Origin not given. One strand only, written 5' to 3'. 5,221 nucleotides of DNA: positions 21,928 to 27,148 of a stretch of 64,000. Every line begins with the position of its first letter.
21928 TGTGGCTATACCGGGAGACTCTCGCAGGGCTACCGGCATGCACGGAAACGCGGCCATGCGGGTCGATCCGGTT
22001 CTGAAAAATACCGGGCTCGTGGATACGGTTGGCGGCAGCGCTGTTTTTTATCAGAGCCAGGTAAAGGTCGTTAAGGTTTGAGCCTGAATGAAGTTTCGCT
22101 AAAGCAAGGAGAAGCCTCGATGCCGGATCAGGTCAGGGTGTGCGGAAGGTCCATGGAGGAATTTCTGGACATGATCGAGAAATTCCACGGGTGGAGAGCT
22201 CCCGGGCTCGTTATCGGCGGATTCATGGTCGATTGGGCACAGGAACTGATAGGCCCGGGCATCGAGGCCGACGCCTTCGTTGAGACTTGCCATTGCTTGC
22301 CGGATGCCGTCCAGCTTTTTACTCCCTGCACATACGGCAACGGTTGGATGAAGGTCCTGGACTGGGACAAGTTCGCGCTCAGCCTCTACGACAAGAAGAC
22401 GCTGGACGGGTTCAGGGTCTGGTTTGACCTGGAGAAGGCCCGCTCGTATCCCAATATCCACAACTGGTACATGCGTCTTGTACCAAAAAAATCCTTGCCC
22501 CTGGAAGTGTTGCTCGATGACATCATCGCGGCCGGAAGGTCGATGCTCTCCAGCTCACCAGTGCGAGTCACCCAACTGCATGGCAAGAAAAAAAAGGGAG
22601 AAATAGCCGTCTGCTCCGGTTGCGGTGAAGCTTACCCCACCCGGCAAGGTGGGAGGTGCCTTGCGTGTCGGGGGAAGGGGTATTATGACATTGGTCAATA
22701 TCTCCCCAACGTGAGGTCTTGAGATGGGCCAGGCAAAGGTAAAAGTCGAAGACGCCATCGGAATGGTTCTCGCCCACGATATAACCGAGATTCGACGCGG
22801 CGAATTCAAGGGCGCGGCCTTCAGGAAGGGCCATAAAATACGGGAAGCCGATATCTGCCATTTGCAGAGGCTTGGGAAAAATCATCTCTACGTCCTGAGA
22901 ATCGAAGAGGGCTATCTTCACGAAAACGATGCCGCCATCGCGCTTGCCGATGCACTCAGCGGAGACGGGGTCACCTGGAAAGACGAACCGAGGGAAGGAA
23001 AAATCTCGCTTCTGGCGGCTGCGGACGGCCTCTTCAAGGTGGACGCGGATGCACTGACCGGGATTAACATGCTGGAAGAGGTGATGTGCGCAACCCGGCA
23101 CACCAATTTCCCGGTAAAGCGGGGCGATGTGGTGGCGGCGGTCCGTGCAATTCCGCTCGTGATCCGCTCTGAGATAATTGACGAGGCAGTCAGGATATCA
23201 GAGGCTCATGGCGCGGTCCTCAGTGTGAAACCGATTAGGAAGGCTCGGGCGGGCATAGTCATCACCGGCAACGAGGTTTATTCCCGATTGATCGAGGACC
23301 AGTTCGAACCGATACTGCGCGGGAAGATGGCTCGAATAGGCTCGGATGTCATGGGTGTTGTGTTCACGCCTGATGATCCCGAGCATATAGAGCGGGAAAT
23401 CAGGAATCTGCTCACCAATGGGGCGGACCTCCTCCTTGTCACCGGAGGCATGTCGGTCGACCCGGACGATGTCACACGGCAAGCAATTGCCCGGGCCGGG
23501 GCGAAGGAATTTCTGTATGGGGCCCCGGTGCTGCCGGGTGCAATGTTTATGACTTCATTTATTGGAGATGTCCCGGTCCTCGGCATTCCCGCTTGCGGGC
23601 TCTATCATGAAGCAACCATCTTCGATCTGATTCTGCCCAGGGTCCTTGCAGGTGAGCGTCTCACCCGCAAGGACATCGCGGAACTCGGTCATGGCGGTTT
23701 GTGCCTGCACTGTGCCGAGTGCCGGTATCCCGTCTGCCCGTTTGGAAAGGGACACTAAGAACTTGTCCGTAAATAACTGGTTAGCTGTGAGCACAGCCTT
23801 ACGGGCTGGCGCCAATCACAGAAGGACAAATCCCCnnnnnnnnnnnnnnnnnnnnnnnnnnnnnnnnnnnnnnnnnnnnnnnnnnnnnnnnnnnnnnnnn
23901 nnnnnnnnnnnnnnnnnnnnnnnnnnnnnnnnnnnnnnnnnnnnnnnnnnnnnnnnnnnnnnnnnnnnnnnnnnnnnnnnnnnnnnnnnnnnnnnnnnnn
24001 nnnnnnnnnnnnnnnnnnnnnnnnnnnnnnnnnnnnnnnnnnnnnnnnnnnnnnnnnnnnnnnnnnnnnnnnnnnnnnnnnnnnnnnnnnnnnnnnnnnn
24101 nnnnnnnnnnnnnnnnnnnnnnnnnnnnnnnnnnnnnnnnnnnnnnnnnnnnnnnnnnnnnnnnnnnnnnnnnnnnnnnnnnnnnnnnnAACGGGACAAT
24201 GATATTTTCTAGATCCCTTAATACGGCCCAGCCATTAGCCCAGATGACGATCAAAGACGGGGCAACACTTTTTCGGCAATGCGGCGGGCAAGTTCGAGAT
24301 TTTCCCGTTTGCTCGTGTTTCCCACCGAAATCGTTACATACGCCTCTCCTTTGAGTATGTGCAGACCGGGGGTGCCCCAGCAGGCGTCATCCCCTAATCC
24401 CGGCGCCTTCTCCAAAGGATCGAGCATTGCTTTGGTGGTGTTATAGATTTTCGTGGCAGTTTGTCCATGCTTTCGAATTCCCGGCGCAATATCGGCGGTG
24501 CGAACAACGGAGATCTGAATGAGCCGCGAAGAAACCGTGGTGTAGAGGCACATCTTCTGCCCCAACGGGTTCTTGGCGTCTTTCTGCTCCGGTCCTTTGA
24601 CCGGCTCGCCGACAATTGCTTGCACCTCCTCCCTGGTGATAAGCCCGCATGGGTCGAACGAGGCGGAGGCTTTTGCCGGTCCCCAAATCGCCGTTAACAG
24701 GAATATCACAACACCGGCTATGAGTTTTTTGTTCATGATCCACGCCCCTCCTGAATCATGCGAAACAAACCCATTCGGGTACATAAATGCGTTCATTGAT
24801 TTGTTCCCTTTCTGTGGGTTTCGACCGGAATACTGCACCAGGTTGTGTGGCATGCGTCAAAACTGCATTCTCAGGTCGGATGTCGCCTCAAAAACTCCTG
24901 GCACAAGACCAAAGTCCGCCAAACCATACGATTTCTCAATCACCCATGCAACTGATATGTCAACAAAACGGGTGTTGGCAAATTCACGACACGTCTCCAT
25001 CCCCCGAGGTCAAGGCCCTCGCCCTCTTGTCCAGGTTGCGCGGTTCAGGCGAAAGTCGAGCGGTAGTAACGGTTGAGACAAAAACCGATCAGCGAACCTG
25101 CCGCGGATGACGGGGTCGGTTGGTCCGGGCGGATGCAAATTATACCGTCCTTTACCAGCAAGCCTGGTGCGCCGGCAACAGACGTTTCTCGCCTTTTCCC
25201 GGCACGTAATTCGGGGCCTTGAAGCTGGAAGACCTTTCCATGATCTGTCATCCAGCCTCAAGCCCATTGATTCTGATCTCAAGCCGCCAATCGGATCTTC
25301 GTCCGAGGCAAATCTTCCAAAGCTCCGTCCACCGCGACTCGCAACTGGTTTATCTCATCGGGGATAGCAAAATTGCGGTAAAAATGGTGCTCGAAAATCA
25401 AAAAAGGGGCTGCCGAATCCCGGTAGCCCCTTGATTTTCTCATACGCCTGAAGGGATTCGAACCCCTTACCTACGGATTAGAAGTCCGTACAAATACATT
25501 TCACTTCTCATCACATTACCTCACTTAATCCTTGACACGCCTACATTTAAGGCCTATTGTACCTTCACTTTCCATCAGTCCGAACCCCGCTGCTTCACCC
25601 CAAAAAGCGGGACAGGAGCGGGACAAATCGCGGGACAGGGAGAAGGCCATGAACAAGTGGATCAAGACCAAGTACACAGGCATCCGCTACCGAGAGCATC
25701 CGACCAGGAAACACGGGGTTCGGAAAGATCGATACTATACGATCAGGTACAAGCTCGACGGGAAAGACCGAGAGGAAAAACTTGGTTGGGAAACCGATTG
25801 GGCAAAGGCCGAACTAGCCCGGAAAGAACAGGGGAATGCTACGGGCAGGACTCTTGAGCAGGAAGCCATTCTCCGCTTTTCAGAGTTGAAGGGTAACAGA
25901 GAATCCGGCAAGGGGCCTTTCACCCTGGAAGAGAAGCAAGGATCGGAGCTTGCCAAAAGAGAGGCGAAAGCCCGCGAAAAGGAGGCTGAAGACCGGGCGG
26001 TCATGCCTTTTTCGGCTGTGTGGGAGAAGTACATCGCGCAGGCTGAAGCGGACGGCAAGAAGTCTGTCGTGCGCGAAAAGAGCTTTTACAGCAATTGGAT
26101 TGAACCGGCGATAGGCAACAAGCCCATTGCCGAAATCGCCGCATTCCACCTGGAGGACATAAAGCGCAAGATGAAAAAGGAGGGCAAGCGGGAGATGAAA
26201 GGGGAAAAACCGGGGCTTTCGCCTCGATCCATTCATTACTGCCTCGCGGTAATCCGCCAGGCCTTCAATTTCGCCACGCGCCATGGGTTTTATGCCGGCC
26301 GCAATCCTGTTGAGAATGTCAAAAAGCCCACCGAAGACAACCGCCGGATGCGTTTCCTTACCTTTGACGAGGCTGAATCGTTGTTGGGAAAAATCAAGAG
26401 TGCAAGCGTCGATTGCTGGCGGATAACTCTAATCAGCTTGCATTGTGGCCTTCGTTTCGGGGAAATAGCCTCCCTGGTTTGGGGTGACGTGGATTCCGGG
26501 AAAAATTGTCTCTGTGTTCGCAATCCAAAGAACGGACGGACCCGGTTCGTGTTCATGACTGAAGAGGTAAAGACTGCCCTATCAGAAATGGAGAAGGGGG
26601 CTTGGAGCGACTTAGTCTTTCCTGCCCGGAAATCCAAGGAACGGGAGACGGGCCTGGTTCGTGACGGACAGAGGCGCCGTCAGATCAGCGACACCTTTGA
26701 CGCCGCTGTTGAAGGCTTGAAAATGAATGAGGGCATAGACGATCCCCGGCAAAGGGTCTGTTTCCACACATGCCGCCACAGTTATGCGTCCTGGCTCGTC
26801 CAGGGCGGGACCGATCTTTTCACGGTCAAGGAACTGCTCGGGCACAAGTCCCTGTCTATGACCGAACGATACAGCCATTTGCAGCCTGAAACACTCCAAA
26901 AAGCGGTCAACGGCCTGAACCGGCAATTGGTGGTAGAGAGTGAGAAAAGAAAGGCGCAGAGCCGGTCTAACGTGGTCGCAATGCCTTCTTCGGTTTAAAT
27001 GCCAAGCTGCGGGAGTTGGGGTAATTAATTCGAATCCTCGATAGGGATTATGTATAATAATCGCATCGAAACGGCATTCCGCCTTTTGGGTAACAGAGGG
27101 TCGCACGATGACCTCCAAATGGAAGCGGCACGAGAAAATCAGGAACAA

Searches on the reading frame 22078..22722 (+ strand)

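Call 9: search_protein_families(library=pfam, proteins=[window:22078-22722:+], max_evalue=0.01)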
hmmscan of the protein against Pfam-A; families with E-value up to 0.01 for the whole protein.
window:22078-22722:+ (214 aa): 2 families
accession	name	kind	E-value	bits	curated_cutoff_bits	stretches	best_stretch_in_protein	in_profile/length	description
PF02663.19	FmdE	-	8.1e-31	107.3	22.9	1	36-161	1-128/133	FmdE, Molybdenum formylmethanofuran dehydrogenase operon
PF23475.1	zf-Tbcl_FmdE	-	3.4e-13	49.3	23.2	1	170-204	1-35/35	FmdE treble clef zinc finger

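Call 10: search_protein_families(library=ncbifam, proteins=[window:22078-22722:+], max_evalue=0.01)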
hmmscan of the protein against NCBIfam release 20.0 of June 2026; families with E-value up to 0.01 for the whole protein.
window:22078-22722:+ (214 aa): 0 families

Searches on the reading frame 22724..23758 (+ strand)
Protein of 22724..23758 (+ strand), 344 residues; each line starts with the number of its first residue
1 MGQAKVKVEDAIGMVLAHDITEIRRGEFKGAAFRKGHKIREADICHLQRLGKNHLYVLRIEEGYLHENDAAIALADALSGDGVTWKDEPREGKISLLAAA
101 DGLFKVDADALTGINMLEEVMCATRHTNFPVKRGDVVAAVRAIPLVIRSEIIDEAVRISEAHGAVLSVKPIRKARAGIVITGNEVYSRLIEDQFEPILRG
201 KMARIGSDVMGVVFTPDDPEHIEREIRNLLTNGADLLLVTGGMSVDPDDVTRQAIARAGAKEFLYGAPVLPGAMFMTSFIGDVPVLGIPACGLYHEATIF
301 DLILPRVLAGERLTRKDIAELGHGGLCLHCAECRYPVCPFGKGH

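Call 9: search_protein_families(library=pfam, proteins=[window:22724-23758:+], max_evalue=0.01)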
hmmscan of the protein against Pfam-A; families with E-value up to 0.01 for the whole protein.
window:22724-23758:+ (344 aa): 1 family
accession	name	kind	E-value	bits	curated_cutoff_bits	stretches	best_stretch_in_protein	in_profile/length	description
PF00994.29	MoCF_biosynth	-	6e-21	75.1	26.6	1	177-276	1-99/144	Probable molybdopterin binding domain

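Call 10: search_protein_families(library=ncbifam, proteins=[window:22724-23758:+], max_evalue=0.01)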
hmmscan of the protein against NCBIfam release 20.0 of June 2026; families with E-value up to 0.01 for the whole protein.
window:22724-23758:+ (344 aa): 12 families
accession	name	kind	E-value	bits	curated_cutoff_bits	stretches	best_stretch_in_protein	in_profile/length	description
TIGR00177.1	molyb_syn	domain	3.8e-15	56.1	85.35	1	174-263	2-93/148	molybdenum cofactor synthesis domain-containing protein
NF011068.0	PRK14498.1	equivalog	2.2e-09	36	534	1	166-289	179-307/647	molybdopterin biosynthesis protein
NF001813.0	PRK00549.1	equivalog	4.4e-09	35.8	379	1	175-263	2-89/414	competence/damage-inducible protein A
NF002947.1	PRK03604.1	equivalog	4.8e-09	35.9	285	1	166-261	136-233/301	bifunctional molybdenum cofactor biosynthesis protein MoaC/MoaB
NF002291.0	PRK01215.1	equivalog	1.2e-07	31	293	1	173-259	3-88/264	nicotinamide mononucleotide deamidase-related protein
NF011067.0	PRK14497.1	equivalog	1.9e-07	30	536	1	197-318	210-328/546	putative molybdopterin biosynthesis protein MoeA/unknown domain fusion protein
NF007960.1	PRK10680.1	equivalog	1e-06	27.8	440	1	168-290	168-295/401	molybdopterin molybdotransferase MoeA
NF050098.1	MoeA_actino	exception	5.5e-06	25.4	560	1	192-273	200-279/400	molybdopterin molybdotransferase MoeA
NF045515.2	Glp_gephyrin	equivalog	2.3e-05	23.4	475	1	203-289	211-297/403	molybdotransferase-like divisome protein Glp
TIGR00200.1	cinA_nterm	subfamily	4.1e-05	22.4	243.15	1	175-258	3-85/414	CinA family nicotinamide mononucleotide deamidase-related protein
NF011060.0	PRK14491.1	equivalog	4.7e-05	22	532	1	179-290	374-490/598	bifunctional molybdopterin-guanine dinucleotide biosynthesis adaptor protein MobB/molybdopterin molybdotransferase MoeA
NF002977.0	PRK03670.1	equivalog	0.00046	19.7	305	1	178-263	5-90/252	competence damage-inducible protein A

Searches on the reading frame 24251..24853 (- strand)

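Call 87: search_protein_families(library=pfam, proteins=[window:24251-24853:-], max_evalue=1)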
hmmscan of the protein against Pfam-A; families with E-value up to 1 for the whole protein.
window:24251-24853:- (200 aa): 1 family
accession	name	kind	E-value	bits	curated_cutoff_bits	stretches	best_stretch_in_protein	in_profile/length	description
PF12079.13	DUF3558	-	4.4e-05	24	34.1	1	62-128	39-102/173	Protein of unknown function (DUF3558)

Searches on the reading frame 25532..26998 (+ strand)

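Call 32: search_protein_families(library=pfam, proteins=[window:25532-26998:+], max_evalue=0.001)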
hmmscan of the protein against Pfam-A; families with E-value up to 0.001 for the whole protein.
window:25532-26998:+ (488 aa): 2 families
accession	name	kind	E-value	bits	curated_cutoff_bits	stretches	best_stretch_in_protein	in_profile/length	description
PF00589.27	Phage_integrase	-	4.3e-28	98.7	27.1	1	275-452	2-170/172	Phage integrase family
PF22022.2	Phage_int_M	-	0.00012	22.7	27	1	160-222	1-64/96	Phage integrase central domain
